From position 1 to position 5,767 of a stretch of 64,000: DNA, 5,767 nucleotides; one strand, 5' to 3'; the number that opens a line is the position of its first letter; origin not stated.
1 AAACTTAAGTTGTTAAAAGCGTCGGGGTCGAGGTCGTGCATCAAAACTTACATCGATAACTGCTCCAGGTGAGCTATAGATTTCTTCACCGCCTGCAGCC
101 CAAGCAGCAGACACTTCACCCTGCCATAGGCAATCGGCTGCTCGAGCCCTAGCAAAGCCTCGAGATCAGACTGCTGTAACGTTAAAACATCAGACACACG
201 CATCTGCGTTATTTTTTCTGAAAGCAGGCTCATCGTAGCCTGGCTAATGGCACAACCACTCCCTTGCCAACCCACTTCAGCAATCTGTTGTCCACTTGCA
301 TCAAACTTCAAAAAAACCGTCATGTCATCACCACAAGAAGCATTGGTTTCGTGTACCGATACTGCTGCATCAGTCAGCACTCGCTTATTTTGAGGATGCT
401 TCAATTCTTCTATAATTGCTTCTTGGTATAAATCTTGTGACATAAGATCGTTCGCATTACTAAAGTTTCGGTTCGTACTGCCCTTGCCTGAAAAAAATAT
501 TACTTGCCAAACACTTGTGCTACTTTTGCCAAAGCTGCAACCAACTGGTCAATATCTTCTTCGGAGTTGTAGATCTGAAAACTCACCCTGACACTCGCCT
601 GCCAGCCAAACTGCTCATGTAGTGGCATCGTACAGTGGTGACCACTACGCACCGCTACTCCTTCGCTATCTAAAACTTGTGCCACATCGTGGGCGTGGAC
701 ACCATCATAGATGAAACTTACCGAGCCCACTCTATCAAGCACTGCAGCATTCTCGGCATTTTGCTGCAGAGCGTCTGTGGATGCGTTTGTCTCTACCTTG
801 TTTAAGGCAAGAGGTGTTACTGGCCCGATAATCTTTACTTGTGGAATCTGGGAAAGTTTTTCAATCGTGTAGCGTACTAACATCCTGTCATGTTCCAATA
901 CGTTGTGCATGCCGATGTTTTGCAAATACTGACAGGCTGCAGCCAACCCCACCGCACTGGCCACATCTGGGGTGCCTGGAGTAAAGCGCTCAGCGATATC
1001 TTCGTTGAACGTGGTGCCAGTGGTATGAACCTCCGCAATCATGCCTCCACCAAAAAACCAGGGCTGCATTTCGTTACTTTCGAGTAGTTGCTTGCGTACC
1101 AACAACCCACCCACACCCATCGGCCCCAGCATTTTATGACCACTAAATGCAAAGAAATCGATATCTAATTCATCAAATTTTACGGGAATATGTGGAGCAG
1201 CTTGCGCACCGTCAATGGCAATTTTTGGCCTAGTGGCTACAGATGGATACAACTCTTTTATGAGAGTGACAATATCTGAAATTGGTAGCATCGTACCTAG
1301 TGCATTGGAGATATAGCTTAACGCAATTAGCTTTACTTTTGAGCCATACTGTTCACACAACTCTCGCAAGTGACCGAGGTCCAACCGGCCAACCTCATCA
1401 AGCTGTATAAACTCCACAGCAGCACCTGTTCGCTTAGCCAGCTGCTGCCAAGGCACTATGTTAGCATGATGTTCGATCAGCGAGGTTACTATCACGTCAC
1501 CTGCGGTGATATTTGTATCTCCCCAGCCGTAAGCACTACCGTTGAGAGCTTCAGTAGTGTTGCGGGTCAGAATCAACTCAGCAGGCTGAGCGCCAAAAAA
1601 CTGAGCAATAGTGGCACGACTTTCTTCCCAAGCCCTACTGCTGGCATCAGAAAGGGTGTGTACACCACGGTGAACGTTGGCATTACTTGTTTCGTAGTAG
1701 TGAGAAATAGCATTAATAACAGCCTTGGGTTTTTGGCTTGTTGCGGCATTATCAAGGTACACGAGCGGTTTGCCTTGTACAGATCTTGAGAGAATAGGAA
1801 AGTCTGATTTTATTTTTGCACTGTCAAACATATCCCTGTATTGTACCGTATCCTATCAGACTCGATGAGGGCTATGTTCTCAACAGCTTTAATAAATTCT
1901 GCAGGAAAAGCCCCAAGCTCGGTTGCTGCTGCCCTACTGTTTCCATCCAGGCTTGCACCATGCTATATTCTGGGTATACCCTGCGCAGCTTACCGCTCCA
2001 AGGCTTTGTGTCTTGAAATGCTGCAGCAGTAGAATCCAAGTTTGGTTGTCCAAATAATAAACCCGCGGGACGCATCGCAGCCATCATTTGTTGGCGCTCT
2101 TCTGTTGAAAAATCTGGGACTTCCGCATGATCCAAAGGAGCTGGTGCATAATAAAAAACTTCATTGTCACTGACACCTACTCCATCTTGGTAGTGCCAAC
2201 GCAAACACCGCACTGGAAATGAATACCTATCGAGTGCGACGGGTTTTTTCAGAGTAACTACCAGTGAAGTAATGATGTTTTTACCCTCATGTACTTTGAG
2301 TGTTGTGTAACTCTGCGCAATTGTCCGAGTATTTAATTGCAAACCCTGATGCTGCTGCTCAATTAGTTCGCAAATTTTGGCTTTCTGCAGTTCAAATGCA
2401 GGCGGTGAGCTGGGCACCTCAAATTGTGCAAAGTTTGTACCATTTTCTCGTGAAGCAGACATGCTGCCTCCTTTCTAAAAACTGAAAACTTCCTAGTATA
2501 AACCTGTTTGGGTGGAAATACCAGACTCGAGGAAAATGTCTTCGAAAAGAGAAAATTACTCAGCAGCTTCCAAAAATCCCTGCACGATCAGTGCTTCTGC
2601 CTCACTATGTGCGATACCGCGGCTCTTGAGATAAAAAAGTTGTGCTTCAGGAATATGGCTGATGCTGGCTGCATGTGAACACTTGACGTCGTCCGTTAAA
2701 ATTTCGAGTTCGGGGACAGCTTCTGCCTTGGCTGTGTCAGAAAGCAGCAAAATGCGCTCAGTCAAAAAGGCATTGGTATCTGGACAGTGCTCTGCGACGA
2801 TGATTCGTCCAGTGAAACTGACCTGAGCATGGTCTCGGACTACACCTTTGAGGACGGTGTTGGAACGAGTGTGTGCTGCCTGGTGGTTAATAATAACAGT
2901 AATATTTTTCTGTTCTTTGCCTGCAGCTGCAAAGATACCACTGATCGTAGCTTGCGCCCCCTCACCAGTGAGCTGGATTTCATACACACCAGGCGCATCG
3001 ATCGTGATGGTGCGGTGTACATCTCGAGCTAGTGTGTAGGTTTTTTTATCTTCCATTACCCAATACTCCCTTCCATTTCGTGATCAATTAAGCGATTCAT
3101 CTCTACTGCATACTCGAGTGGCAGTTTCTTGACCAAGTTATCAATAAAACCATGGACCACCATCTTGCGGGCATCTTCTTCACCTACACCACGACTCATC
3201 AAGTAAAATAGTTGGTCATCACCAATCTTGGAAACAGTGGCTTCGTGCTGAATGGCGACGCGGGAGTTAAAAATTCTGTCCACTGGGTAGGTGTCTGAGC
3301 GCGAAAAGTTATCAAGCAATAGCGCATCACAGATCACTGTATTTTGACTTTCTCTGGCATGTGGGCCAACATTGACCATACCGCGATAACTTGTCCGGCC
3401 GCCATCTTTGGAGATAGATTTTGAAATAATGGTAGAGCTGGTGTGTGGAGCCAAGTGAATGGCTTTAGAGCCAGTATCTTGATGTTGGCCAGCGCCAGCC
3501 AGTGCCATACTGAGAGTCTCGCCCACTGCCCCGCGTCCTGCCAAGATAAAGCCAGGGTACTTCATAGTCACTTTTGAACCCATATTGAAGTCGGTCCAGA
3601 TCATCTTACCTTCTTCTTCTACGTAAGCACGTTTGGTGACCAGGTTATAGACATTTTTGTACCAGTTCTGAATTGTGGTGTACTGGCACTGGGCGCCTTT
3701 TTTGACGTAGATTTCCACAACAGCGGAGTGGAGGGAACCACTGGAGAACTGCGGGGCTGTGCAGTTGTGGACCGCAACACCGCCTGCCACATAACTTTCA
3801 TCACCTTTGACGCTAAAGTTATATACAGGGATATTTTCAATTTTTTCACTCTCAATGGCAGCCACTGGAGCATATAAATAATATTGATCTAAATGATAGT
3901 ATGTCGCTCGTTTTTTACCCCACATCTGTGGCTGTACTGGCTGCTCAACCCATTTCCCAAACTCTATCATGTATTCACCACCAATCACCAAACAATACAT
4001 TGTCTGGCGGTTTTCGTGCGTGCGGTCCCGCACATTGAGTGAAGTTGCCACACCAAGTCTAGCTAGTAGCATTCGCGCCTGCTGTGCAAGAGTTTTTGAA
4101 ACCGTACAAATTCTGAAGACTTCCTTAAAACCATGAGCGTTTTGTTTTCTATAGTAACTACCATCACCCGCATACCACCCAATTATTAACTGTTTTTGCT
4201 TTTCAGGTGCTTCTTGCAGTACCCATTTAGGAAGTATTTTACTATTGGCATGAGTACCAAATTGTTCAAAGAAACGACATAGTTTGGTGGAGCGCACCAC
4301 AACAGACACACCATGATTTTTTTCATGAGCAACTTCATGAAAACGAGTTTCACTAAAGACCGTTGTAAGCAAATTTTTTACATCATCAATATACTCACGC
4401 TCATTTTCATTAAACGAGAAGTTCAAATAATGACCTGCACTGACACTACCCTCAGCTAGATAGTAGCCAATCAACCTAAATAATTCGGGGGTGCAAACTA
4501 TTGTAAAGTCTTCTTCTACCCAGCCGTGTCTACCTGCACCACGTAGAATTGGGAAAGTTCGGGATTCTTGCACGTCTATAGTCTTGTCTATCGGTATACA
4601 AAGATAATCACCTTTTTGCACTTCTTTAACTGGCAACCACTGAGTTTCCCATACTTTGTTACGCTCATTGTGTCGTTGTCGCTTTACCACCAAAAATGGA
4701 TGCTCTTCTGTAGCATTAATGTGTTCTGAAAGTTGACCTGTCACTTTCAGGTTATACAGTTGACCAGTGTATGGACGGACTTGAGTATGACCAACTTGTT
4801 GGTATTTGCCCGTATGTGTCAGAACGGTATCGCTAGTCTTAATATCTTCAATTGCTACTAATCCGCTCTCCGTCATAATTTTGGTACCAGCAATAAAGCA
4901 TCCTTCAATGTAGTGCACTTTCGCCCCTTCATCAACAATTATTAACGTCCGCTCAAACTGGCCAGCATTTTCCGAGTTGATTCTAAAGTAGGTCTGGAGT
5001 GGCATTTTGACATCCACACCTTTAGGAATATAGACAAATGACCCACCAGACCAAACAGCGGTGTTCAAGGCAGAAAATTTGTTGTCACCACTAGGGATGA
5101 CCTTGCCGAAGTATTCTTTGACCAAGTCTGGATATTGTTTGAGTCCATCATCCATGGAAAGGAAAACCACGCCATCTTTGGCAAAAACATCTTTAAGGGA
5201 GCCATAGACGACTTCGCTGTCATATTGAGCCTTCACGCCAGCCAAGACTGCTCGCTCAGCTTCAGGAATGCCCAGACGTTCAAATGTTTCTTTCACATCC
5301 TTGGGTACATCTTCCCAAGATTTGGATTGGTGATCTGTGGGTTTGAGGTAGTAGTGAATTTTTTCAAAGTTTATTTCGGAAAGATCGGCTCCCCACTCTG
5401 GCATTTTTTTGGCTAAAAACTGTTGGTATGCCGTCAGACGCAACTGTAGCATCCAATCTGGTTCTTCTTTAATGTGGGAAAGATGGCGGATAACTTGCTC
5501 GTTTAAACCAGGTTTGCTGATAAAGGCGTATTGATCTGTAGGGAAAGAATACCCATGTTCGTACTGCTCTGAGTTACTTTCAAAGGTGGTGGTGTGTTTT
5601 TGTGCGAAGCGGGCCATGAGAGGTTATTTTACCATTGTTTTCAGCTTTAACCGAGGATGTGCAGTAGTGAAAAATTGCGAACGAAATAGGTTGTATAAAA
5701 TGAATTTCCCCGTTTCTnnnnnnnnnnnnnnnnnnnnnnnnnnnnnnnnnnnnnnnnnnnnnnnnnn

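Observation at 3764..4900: SufB carries an in-frame mini-intein with a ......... homing endonuclease at the conserved EG|CTAP site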

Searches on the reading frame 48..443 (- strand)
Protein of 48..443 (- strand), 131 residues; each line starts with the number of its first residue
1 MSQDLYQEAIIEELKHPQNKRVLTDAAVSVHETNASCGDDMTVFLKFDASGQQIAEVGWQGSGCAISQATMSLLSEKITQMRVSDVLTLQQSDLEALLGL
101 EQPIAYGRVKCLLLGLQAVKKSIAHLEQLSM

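Call 31: search_protein_families(library=pfam, proteins=[window:48-443:-], max_evalue=0.01)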
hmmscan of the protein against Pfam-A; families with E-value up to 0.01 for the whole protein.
window:48-443:- (131 aa): 1 family
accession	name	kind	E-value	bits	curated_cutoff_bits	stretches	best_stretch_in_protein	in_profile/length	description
PF01592.21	NifU_N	-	1.1e-20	74.5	22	1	6-126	2-120/127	NifU-like N terminal domain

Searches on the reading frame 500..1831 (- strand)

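Call 31: search_protein_families(library=pfam, proteins=[window:500-1831:-], max_evalue=0.01)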
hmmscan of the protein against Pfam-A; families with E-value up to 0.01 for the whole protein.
window:500-1831:- (443 aa): 3 families
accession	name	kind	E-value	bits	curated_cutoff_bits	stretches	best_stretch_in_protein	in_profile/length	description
PF00266.25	Aminotran_5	-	4.7e-116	388.2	21.5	2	24-339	1-304/371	Aminotransferase class-V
PF00155.27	Aminotran_1_2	-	4.5e-05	23.2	19.7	0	68-191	44-172/361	Aminotransferase class I and II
PF08769.17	Spo0A_C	-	0.0081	16.6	25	0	28-82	31-83/104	Sporulation initiation factor Spo0A C terminal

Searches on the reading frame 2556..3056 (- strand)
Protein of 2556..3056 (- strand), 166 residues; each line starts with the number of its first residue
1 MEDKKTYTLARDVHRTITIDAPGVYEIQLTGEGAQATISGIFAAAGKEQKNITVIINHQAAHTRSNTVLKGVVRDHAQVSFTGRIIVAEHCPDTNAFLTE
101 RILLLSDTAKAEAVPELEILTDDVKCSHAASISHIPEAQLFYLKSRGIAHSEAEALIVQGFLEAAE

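Call 31: search_protein_families(library=pfam, proteins=[window:2556-3056:-], max_evalue=0.01)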
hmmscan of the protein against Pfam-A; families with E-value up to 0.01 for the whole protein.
window:2556-3056:- (166 aa): 1 family
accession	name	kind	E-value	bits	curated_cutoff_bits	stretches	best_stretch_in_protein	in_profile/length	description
PF01458.23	SUFBD_core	-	1.1e-47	162.9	27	1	26-161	97-232/232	SUF system FeS cluster assembly, SufBD core domain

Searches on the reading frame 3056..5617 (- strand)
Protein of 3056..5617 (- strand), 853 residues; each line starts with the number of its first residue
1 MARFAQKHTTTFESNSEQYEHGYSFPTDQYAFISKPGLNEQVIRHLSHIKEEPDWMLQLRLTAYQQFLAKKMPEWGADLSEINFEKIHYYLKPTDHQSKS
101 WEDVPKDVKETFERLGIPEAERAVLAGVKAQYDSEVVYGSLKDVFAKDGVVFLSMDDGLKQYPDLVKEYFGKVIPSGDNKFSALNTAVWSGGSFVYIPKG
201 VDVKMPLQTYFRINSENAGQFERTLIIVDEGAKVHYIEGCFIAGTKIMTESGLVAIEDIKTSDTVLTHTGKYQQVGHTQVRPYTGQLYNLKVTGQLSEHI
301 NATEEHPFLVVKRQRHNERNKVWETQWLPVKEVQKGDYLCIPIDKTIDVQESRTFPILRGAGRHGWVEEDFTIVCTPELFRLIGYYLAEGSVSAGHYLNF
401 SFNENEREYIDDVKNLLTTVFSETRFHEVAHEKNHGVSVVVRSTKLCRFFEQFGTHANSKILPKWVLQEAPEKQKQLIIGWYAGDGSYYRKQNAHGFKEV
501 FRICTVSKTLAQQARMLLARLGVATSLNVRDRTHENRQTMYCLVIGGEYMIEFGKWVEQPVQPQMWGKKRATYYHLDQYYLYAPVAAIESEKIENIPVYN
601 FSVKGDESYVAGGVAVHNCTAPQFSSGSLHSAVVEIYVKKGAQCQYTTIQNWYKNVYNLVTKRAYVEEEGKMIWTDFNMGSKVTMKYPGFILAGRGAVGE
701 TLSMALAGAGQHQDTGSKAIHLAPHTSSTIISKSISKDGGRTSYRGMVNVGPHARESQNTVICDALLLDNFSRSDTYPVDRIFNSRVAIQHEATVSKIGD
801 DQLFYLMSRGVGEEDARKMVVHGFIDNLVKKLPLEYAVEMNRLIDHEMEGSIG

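Call 4: search_protein_families(library=pfam, proteins=[window:3056-5617:-], max_evalue=0.1)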
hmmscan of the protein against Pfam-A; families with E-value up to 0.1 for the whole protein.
window:3056-5617:- (853 aa): 8 families
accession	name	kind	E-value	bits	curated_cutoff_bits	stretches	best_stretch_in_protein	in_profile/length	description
PF01458.23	SUFBD_core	-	3e-79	266.2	27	2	616-824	27-232/232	SUF system FeS cluster assembly, SufBD core domain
PF14528.11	LAGLIDADG_3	-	1e-17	64.6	22.5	2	475-555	4-79/82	LAGLIDADG-like domain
PF19295.5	SufBD_N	-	1.2e-13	51.5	23.5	1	54-208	24-171/172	SufBD protein N-terminal region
PF14890.11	Intein_splicing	-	1.3e-07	32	35.8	1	273-618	36-155/155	Intein splicing domain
PF13403.11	Hint_2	-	4.1e-07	30.9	28.4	1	240-283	2-45/147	Hint domain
PF07591.16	PT-HINT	-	6.6e-05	23.6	27.7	1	247-311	2-72/137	Pretoxin HINT domain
PF05203.21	Hom_end_hint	-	0.035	14.5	32.1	1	240-294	1-54/228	Hom_end-associated Hint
PF01079.26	Hint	-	0.059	13.4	29.7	0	237-352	10-127/213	Hint module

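Call 5: search_protein_families(library=ncbifam, proteins=[window:3056-5617:-], max_evalue=0.1)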
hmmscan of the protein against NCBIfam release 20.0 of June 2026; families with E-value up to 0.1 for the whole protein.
window:3056-5617:- (853 aa): 14 families
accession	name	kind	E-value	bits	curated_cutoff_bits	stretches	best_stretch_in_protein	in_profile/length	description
TIGR01980.1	sufB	equivalog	2.5e-206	685.6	346.4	2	616-844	220-448/448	Fe-S cluster assembly protein SufB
NF008773.0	PRK11814.1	equivalog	7e-147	489.9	717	2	615-853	238-484/484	Fe-S cluster assembly protein SufB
NF052511.1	SUF_like_SmsB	exception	5.7e-72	243.1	650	2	40-241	14-215/445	SUF-like minimal system protein SmsB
TIGR01981.1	sufD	equivalog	2.4e-54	184.5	222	2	626-835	60-269/275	Fe-S cluster assembly protein SufD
NF008194.0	PRK10948.1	equivalog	4.6e-21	75.1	489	1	640-832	209-401/423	Fe-S cluster assembly protein SufD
NF011303.0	PRK14715.1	equivalog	4.7e-11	40.5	1585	1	375-534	1116-1269/1627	DNA-directed DNA polymerase II large subunit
NF045703.1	rSAM_Tes_intein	exception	6.8e-10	37.4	1700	1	312-619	309-611/1040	tetraether lipid synthase Tes, intein-containing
NF011491.0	PRK14898.1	equivalog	8.1e-10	37.4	783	1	372-533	238-390/860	DNA-directed RNA polymerase subunit A''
NF007072.0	PRK09519.1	equivalog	7.4e-06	24.6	1024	1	380-534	364-519/790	intein-containing recombinase RecA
NF038098.1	GyrA_w_intein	exception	7.9e-05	20.7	1850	1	382-531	242-390/1232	intein-containing DNA gyrase subunit A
TIGR01443.1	intein_Cterm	domain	0.00011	22.3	15.6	1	597-619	1-24/24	intein C-terminal splicing region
NF005852.0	PRK07773.1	equivalog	0.00025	19.4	780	1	451-548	589-684/886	replicative DNA helicase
TIGR01445.1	intein_Nterm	domain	0.0012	19.8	24.5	1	240-310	1-83/83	intein N-terminal splicing region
NF011418.0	PRK14845.1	equivalog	0.021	12.6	756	1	228-528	33-278/1049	translation initiation factor IF-2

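Call 13: find_encoding_contigs(protein=window:3056-5617:-, flank=3000, max_places=4)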
Protein window:3056-5617:- (853 aa): 13 contigs read that carry it; 4 places shown.
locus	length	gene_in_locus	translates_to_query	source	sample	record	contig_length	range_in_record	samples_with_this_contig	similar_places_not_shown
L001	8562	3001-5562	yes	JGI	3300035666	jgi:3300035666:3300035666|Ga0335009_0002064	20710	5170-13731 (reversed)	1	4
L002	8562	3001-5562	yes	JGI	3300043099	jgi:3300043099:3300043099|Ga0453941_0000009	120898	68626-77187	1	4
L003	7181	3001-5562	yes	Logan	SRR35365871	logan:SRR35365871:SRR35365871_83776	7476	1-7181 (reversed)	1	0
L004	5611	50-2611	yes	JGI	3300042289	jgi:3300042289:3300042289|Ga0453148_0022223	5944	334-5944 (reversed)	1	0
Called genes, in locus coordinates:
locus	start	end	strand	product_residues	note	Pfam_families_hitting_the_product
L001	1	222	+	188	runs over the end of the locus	-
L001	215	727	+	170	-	PF00293:NUDIX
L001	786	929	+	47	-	-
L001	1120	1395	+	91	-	-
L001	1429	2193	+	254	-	PF00005:ABC_tran, PF02463:SMC_N (faint), PF13304:AAA_21 (faint)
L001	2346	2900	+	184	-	PF00293:NUDIX (faint)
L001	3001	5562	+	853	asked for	PF19295:SufBD_N, PF13403:Hint_2 (weak), PF14890:Intein_splicing (weak), PF14528:LAGLIDADG_3, PF01458:SUFBD_core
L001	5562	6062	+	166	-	PF01458:SUFBD_core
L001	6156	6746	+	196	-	-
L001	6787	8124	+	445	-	PF00266:Aminotran_5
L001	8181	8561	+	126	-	PF01592:NifU_N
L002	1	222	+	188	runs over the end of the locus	-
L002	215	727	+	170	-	PF00293:NUDIX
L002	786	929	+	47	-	-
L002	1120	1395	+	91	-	-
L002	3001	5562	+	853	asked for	PF19295:SufBD_N, PF13403:Hint_2 (weak), PF14890:Intein_splicing (weak), PF14528:LAGLIDADG_3, PF01458:SUFBD_core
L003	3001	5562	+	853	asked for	PF19295:SufBD_N, PF13403:Hint_2 (weak), PF14890:Intein_splicing (weak), PF14528:LAGLIDADG_3, PF01458:SUFBD_core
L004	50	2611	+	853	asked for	PF19295:SufBD_N, PF13403:Hint_2 (weak), PF14890:Intein_splicing (weak), PF14528:LAGLIDADG_3, PF01458:SUFBD_core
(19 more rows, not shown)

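Call 15: find_related_loci(query=window:3056-5617:-, collection=genome_contigs, flank=3000)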
Query window:3056-5617:- (853 aa) in genome_contigs; peptide patterns used: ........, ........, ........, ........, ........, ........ (x = any residue, [..] = any of these).
600 stretches matched a pattern (row limit reached: there are more); 598 encode a relative of the query (tblastn E <= 1e-3); the best 80 are kept; 80 distinct loci.
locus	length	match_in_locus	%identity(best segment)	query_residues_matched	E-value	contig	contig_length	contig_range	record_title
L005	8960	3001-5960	69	18-853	0e+0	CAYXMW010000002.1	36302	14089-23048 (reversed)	MAG TPA_asm: uncultured Pseudomonadales bacterium isolate SRP191223_co1_89 genome assembly, contig: NODE_826_length_3630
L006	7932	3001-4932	89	1-853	7e-128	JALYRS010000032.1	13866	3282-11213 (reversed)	MAG: bacterium isolate MDV bin95 SD1455_NODE_630_length_13866_cov_1.163112, whole genome shotgun sequence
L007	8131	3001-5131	83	1-853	2e-125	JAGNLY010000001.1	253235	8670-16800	Candidatus Woesebacteria bacterium isolate Gw_Eff_bin_401 Gw_Eff_30_length_253235_cov_9.015519, whole genome shotgun seq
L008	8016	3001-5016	84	1-853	2e-124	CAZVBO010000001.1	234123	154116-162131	MAG TPA_asm: uncultured Pseudomonadales bacterium isolate SRP304446_co1_134 genome assembly, contig: NODE_6_length_23412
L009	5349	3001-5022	82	1-853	9e-124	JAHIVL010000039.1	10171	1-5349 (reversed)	MAG: Patescibacteria group bacterium isolate MM_PC_MetaG.mb.79 MM_PC_MetaG.mb.79_k141_741064, whole genome shotgun seque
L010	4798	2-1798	85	53-853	3e-122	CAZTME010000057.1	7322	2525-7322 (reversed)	MAG TPA_asm: uncultured Pseudomonadales bacterium isolate SRP093185_co1_155 genome assembly, contig: NODE_7657_length_73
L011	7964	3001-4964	84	1-853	8e-122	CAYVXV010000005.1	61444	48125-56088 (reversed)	MAG TPA_asm: uncultured Pseudomonadales bacterium isolate SRP193661_co2_36 genome assembly, contig: NODE_478_length_6144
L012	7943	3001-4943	80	1-853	2e-121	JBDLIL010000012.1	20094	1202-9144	MAG: Patescibacteria group bacterium isolate MAG029 MAG029_12, whole genome shotgun sequence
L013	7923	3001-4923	82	1-853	3e-120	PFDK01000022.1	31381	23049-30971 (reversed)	MAG: Candidatus Pacebacteria bacterium CG10_big_fil_rev_8_21_14_0_10_56_10 CG10_8_21_14_0.10_scaffold_1026_c, whole geno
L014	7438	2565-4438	80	1-853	1e-119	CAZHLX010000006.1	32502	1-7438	MAG TPA_asm: uncultured Pseudomonadales bacterium isolate SRP167671_co2_247 genome assembly, contig: NODE_1797_length_32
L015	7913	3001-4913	71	1-853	1e-115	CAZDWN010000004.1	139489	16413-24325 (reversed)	MAG TPA_asm: uncultured Pseudomonadales bacterium isolate SRP170004_co1_144 genome assembly, contig: NODE_115_length_139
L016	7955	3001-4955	75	1-853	2e-115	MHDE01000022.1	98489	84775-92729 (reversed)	MAG: Microgenomates group bacterium RIFCSPHIGHO2_01_FULL_45_11 rifcsphigho2_01_scaffold_3705, whole genome shotgun seque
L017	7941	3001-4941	45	19-853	2e-102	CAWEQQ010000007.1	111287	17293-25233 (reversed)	MAG: uncultured Solirubrobacterales bacterium isolate MFD01872.bin.2.80 genome assembly, contig: contig_126338, whole ge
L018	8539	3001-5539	66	18-853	5e-95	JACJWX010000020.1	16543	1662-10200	MAG: Actinomycetota bacterium isolate HK-STAS-ACTI-20 HK-STAS-ACTI-20_20, whole genome shotgun sequence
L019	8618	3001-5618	64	1-853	5e-95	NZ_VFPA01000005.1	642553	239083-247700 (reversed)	Pseudonocardia kunmingensis strain DSM 45301 Ga0264272_105, whole genome shotgun sequence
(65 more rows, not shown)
